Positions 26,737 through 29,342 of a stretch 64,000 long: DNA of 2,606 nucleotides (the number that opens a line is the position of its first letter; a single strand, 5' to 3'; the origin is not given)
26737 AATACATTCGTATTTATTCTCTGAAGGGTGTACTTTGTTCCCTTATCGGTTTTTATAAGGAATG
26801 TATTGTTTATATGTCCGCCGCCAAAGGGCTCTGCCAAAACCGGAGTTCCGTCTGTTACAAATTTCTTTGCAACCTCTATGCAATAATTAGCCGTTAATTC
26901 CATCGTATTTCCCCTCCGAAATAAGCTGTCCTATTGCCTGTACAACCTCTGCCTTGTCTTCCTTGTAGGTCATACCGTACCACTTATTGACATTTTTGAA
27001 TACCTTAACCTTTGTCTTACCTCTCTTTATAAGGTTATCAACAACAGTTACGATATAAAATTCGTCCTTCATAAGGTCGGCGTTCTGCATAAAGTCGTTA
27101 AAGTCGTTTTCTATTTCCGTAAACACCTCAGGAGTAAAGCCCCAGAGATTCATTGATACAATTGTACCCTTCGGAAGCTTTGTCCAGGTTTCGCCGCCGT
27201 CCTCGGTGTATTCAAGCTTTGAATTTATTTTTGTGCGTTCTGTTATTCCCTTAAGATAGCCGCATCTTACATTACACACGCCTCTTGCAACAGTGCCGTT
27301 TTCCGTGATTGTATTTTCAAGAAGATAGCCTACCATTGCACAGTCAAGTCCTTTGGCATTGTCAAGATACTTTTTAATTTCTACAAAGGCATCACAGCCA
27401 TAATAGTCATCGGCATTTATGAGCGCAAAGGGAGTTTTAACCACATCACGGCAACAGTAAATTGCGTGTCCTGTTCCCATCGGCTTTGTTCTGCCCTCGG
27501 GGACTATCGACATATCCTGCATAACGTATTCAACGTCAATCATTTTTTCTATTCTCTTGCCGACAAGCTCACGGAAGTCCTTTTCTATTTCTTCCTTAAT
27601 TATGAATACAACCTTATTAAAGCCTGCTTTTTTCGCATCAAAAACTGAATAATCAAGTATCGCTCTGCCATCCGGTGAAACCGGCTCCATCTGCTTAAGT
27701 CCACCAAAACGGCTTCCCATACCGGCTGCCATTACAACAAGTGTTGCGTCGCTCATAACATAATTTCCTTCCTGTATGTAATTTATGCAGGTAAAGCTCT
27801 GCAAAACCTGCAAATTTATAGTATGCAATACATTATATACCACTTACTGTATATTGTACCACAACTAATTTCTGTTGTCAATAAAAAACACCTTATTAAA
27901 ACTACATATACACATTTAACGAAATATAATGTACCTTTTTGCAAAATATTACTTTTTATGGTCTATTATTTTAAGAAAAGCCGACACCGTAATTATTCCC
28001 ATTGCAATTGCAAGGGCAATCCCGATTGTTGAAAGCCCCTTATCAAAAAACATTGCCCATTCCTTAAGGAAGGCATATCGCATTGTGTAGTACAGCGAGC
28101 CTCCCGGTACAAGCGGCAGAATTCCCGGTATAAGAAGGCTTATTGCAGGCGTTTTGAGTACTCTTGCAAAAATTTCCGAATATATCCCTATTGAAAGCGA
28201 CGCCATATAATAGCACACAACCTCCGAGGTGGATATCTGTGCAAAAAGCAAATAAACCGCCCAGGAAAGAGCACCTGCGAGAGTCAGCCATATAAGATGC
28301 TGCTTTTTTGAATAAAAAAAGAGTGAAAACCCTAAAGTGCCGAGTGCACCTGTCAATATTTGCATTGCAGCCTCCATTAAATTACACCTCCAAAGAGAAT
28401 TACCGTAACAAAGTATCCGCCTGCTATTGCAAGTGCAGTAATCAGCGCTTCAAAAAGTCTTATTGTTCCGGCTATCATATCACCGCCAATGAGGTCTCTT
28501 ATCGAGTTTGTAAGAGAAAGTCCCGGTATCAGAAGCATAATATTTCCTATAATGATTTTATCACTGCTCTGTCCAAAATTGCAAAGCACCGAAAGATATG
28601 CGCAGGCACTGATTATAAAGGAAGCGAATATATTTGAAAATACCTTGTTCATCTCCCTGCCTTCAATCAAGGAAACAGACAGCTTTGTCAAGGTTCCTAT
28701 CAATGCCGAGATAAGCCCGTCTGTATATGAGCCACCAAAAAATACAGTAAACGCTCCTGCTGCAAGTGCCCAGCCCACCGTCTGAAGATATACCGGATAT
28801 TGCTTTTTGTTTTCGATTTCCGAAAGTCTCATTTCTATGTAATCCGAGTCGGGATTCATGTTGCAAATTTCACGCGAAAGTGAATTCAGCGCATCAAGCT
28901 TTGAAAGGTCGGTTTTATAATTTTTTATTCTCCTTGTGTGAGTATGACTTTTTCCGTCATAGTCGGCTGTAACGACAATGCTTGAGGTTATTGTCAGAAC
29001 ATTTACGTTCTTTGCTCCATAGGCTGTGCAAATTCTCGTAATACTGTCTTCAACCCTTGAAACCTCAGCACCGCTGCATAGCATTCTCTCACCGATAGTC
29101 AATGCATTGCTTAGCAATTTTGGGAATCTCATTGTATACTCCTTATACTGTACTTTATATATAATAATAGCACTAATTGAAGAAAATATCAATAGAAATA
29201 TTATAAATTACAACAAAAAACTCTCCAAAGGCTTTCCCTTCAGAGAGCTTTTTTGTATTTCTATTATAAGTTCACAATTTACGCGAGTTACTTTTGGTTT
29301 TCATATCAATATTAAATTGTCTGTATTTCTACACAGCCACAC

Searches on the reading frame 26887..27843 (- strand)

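Call 68: search_protein_families(library=pfam, proteins=[window:26887-27843:-], max_evalue=0.00001)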
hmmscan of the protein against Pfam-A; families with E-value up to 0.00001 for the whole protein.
window:26887-27843:- (318 aa): 2 families
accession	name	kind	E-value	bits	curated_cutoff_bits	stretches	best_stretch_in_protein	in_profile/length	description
PF00483.29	NTP_transferase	-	2.9e-08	34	21.2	1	36-288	3-226/245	Nucleotidyl transferase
PF12804.13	NTP_transf_3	-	6.6e-06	26.8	27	1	36-88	2-53/160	MobA-like NTP transferase domain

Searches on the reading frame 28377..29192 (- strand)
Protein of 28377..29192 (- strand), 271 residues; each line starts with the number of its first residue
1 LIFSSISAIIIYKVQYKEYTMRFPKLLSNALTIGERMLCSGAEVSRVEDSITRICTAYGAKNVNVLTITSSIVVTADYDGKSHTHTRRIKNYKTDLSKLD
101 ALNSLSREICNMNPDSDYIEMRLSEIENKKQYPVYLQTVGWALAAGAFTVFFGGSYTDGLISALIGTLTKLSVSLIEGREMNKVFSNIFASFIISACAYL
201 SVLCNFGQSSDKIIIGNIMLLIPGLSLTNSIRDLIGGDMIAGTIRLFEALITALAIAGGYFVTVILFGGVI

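Call 68: search_protein_families(library=pfam, proteins=[window:28377-29192:-], max_evalue=0.00001)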
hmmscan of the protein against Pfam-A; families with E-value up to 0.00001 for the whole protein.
window:28377-29192:- (271 aa): 2 families
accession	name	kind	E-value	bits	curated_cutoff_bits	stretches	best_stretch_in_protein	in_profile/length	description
PF06738.18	ThrE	-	5.6e-72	242.5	26.3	1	30-264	3-238/241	Putative threonine/serine exporter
PF12821.13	ThrE_2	-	7.4e-07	29.9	27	1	139-264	3-127/129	Threonine/Serine exporter, ThrE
